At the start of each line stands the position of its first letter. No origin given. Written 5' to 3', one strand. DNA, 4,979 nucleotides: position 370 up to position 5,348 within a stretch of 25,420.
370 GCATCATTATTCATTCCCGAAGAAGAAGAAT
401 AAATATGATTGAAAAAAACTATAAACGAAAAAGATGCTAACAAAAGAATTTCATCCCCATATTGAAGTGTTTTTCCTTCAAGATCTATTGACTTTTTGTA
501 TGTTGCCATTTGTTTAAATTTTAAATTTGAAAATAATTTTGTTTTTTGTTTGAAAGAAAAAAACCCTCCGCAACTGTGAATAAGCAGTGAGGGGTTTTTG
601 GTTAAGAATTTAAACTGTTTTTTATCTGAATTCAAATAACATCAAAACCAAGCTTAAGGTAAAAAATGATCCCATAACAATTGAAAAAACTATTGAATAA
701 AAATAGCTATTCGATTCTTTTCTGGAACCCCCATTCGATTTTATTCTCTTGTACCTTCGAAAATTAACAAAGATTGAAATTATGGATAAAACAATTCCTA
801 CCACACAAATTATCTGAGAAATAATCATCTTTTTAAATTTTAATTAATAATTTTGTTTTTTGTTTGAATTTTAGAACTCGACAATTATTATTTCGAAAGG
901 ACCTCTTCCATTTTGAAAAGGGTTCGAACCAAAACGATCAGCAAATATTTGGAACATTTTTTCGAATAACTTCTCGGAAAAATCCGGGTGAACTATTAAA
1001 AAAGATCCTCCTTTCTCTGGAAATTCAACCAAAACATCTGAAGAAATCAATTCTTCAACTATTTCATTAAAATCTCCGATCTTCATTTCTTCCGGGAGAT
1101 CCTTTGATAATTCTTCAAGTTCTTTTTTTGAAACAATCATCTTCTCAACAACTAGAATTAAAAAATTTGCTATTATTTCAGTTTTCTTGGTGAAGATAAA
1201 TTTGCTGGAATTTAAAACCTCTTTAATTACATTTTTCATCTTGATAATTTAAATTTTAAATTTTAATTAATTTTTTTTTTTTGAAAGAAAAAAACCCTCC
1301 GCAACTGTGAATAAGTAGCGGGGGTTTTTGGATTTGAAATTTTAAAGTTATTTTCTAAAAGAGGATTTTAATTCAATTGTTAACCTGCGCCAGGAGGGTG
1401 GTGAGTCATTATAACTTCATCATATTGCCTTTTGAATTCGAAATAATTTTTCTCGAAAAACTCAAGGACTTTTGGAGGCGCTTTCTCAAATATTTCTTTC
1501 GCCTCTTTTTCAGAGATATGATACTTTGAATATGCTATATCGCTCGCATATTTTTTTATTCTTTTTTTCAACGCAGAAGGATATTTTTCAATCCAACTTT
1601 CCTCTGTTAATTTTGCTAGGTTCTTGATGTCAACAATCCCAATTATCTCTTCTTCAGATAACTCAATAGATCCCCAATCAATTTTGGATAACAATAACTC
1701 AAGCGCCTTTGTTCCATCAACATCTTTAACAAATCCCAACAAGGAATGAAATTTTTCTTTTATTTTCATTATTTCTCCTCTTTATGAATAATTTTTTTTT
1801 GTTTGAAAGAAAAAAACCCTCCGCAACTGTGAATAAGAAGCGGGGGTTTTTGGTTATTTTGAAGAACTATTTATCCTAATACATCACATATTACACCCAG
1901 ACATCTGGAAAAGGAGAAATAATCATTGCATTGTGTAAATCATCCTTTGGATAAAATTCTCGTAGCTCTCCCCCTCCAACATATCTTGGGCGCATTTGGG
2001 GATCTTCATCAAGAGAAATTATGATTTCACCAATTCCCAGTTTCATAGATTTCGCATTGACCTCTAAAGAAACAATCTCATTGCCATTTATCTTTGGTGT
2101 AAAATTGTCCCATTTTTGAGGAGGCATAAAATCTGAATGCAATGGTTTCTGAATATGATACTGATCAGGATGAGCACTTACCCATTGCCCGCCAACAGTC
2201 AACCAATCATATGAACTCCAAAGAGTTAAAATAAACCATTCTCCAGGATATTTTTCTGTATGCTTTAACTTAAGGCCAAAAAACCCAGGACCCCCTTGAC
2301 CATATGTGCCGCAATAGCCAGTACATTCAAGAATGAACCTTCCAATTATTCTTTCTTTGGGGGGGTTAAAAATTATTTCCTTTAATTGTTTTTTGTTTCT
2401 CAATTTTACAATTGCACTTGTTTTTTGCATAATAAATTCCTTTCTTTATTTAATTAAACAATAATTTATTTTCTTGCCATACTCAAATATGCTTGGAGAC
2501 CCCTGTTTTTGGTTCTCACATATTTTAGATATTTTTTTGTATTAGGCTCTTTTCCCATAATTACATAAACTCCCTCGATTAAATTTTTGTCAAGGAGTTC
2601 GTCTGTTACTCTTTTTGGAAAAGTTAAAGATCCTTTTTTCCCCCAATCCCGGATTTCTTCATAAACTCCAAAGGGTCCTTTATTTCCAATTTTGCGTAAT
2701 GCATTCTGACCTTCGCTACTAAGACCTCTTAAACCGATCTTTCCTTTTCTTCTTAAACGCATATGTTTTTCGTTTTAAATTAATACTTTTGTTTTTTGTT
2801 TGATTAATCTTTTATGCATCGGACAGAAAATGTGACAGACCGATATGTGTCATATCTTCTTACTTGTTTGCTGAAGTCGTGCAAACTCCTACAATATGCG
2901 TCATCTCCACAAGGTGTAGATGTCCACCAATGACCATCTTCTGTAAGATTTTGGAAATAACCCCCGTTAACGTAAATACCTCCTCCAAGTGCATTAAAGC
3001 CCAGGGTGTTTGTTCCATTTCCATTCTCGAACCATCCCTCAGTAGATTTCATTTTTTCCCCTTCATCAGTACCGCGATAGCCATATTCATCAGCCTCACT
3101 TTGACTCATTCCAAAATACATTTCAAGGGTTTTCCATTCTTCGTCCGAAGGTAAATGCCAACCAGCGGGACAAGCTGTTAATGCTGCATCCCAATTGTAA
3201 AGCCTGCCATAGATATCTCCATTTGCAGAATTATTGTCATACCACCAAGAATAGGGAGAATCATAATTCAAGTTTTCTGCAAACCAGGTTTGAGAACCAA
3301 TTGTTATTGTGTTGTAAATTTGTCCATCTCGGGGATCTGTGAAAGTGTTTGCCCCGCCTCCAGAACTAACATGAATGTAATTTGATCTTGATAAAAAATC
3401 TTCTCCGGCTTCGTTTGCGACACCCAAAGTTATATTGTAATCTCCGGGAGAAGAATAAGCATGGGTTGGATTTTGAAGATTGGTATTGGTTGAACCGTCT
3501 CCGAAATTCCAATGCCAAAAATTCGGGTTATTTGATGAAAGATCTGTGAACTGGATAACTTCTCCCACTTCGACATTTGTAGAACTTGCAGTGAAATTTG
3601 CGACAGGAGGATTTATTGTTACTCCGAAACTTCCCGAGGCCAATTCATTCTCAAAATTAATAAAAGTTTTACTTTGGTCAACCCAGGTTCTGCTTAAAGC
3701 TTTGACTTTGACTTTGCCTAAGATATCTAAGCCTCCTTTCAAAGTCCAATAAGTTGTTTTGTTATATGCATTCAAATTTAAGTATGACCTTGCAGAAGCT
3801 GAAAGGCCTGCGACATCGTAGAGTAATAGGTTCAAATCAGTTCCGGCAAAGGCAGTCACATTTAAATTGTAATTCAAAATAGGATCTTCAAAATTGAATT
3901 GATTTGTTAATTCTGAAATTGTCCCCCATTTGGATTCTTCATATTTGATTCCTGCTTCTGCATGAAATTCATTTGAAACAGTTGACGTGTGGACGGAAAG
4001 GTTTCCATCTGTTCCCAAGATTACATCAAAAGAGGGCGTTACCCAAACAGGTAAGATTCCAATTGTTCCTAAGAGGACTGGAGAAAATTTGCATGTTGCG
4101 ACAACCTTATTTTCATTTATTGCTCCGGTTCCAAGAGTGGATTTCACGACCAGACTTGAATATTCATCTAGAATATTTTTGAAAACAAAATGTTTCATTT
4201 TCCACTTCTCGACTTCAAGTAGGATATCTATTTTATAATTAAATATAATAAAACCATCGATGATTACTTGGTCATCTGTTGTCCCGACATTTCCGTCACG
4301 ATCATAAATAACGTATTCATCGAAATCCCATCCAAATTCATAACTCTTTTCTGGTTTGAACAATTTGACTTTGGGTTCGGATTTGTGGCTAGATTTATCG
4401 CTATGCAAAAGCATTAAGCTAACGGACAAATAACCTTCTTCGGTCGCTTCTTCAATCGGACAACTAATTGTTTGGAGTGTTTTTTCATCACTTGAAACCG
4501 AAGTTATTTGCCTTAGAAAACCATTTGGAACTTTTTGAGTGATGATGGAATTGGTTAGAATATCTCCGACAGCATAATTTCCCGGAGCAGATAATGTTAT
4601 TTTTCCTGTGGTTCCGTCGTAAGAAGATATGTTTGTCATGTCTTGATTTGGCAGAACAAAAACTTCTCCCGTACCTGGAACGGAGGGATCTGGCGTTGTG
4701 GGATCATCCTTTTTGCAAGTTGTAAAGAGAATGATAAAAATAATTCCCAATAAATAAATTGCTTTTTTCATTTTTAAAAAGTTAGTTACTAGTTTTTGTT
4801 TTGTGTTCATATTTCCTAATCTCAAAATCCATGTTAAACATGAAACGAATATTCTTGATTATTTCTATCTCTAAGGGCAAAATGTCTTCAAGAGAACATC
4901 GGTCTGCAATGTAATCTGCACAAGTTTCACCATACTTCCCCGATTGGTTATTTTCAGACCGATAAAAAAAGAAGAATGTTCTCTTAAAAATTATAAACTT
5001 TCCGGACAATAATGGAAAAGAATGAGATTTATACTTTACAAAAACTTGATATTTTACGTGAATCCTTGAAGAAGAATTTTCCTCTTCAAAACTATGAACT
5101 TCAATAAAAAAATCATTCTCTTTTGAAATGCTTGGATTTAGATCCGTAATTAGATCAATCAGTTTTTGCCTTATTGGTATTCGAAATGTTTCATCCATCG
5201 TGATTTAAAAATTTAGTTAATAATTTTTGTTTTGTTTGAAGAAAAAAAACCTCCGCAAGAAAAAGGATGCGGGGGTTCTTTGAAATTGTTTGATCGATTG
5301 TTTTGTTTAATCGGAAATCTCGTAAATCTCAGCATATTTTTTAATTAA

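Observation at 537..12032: Composite hairpin-plus-leader module repeated nine times between co-oriented ORFan genes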

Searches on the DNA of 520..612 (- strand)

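Call 86: build_rna_model(alignment_id=A1, structure=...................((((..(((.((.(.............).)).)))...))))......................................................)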
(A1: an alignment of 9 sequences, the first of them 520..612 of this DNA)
Model R1 built from alignment A1 (9 sequences, 115 columns); structure: as given.
model positions 91; base pairs 10; branch points 0; effective number of sequences 2.31; information 0.627 bits per position. Calibrated on 0.2 Mb of random sequence (short: E-values are rough).
structure used (alignment columns):
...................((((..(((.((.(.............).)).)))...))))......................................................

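Call 87: search_with_rna_model(model_id=R1, sources=[window, L006, L156, L157, L158, L159, L160, L163, L165, L154, L155, L078, L080], max_evalue=1)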
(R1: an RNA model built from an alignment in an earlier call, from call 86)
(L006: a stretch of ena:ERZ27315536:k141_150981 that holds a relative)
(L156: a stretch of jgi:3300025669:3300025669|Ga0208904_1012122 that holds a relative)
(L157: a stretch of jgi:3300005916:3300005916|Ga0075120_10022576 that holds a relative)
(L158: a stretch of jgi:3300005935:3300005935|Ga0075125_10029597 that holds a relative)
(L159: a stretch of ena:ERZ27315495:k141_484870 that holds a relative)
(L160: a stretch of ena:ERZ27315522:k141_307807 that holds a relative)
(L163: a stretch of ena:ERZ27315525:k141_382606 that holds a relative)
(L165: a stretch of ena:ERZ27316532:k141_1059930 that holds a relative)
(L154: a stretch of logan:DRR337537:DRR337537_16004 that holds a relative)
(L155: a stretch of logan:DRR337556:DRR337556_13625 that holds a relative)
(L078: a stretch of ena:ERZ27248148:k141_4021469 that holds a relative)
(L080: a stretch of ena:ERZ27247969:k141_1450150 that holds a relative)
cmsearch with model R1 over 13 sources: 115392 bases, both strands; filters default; matches with E-value up to 1: 30.
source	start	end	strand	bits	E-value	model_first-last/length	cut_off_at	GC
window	1773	1862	-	93.9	2.1e-17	1-91/91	no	0.32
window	10655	10740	-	92.1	5.4e-17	1-91/91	no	0.28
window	8426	8516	-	89.4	2.2e-16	1-91/91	no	0.25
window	7384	7471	-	85.1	1.9e-15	1-91/91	no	0.24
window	1255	1344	-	85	2e-15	1-91/91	no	0.26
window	5205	5293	-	83.5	4.5e-15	1-91/91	no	0.28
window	520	613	-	81.6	1.2e-14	1-91/91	no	0.28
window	5722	5812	-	77.8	8.4e-14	1-91/91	no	0.27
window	11948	12042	-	74.7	4.1e-13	1-91/91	no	0.26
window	832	917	-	32.5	0.0011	1-91/91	no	0.21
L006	1525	1611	+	28.9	0.007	1-91/91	no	0.33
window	23548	23614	-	25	0.053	1-91/91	no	0.16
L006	3835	3901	+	25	0.053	1-91/91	no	0.16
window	14884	14969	+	22.9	0.15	1-91/91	no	0.34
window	7420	7464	+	22.4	0.21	13-57/91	no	0.33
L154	8527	8613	+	21.9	0.26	1-91/91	no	0.29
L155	6172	6258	+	21.9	0.26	1-91/91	no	0.29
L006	5627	5709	+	21.1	0.39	1-91/91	no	0.24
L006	6250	6333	+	20.6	0.5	1-91/91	no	0.19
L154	9351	9437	-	20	0.71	1-91/91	no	0.24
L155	6996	7082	-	20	0.71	1-91/91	no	0.24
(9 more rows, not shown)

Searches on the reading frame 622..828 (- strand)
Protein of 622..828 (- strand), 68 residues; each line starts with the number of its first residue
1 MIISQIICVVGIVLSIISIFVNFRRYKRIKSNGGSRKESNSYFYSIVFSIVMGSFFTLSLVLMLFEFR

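Call 58: search_protein_families(library=pfam, proteins=[window:622-828:-], max_evalue=0.05)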
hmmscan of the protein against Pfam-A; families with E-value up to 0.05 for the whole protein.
window:622-828:- (68 aa): 3 families
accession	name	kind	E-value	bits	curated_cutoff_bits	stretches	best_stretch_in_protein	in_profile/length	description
PF16080.10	Phage_holin_2_3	-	0.0068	16.8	28.8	1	4-28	24-48/56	Bacteriophage holin family HP1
PF00420.29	Oxidored_q2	-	0.013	15.6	26.1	1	2-63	23-77/95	NADH-ubiquinone/plastoquinone oxidoreductase chain 4L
PF10277.15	Frag1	-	0.049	13.6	30.3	0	3-62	56-109/220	Frag1/DRAM/Sfk1 family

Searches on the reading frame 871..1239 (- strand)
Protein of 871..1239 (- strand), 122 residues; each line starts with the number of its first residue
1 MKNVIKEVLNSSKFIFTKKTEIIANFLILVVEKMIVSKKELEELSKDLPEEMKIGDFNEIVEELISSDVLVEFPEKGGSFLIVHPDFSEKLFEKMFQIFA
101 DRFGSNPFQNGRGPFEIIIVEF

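Call 14: find_encoding_contigs(protein=window:871-1239:-, flank=10000, max_places=10)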
Protein window:871-1239:- (122 aa): 5 contigs read that carry it; 4 places shown.
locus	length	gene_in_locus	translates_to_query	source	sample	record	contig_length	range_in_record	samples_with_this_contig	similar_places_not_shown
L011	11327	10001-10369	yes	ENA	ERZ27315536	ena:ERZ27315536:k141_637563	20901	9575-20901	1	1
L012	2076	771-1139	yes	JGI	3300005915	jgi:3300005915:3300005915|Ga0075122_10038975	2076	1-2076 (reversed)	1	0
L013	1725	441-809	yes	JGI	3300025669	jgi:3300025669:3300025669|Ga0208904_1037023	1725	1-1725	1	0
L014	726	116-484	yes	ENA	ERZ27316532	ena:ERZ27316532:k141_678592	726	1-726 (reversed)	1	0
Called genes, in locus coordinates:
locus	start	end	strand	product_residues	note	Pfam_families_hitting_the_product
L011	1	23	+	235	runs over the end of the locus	-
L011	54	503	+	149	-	-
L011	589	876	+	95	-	-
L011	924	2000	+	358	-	-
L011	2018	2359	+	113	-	-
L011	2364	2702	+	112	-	-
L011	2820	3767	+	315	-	PF13568:OMP_b-brl_2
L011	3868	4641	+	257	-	-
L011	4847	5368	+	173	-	-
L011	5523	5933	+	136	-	-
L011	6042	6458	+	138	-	-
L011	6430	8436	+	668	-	PF00801:PKD, PF18911:PKD_4, PF09603:Fib_succ_major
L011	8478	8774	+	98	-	-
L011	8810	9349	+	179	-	-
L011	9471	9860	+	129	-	-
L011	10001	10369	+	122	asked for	-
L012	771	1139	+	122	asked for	-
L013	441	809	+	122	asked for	-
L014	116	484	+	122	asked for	-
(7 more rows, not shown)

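Call 58: search_protein_families(library=pfam, proteins=[window:871-1239:-], max_evalue=0.05)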
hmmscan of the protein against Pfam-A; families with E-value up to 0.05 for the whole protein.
window:871-1239:- (122 aa): 1 family
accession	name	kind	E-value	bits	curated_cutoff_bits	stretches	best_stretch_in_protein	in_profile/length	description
PF16277.11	DUF4926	-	0.031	14.1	29.1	0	43-79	6-43/57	Domain of unknown function (DUF4926)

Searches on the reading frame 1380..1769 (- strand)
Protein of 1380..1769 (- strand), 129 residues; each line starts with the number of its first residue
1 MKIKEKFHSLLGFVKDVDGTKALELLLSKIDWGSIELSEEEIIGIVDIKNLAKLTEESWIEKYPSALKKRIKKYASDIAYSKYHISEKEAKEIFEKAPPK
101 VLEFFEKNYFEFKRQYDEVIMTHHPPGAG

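Call 58: search_protein_families(library=pfam, proteins=[window:1380-1769:-], max_evalue=0.05)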
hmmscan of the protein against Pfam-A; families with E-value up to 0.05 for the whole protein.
window:1380-1769:- (129 aa): 1 family
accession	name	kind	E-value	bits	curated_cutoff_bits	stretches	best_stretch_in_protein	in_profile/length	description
PF15637.11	Tox-HNH-HHH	-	0.026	15.3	26.1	0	84-124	40-80/103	HNH/Endo VII superfamily nuclease toxin with a HHH motif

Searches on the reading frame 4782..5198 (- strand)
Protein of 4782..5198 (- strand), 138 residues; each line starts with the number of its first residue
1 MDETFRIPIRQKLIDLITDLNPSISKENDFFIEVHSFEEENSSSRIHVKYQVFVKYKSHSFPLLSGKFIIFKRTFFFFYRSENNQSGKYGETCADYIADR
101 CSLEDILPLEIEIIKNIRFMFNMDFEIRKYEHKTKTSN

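Call 58: search_protein_families(library=pfam, proteins=[window:4782-5198:-], max_evalue=0.05)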
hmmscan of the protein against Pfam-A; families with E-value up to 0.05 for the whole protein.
window:4782-5198:- (138 aa): 0 families

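Call 77: find_encoding_contigs(protein=window:4782-5198:-, flank=4000, max_places=10)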
Protein window:4782-5198:- (138 aa): 5 contigs read that carry it; 4 places shown.
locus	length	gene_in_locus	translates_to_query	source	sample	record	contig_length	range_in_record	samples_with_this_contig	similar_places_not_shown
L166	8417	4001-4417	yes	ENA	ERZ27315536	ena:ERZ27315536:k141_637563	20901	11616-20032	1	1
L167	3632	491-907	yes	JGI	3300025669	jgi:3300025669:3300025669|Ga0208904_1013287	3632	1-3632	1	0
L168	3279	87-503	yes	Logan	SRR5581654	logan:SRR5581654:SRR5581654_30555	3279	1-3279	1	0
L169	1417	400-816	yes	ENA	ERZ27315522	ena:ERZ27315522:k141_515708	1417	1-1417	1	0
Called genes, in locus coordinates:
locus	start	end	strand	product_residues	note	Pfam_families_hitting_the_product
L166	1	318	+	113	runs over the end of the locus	-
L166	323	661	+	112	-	-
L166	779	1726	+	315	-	PF13568:OMP_b-brl_2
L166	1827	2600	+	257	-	-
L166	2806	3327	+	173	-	-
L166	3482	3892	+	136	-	-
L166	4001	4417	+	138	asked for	-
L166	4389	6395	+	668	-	PF00801:PKD, PF18911:PKD_4, PF09603:Fib_succ_major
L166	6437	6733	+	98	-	-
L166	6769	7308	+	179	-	-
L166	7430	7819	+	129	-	-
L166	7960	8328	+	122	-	-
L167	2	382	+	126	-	?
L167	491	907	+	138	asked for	-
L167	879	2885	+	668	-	PF00801:PKD, PF18911:PKD_4, PF09603:Fib_succ_major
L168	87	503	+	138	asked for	-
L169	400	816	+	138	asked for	-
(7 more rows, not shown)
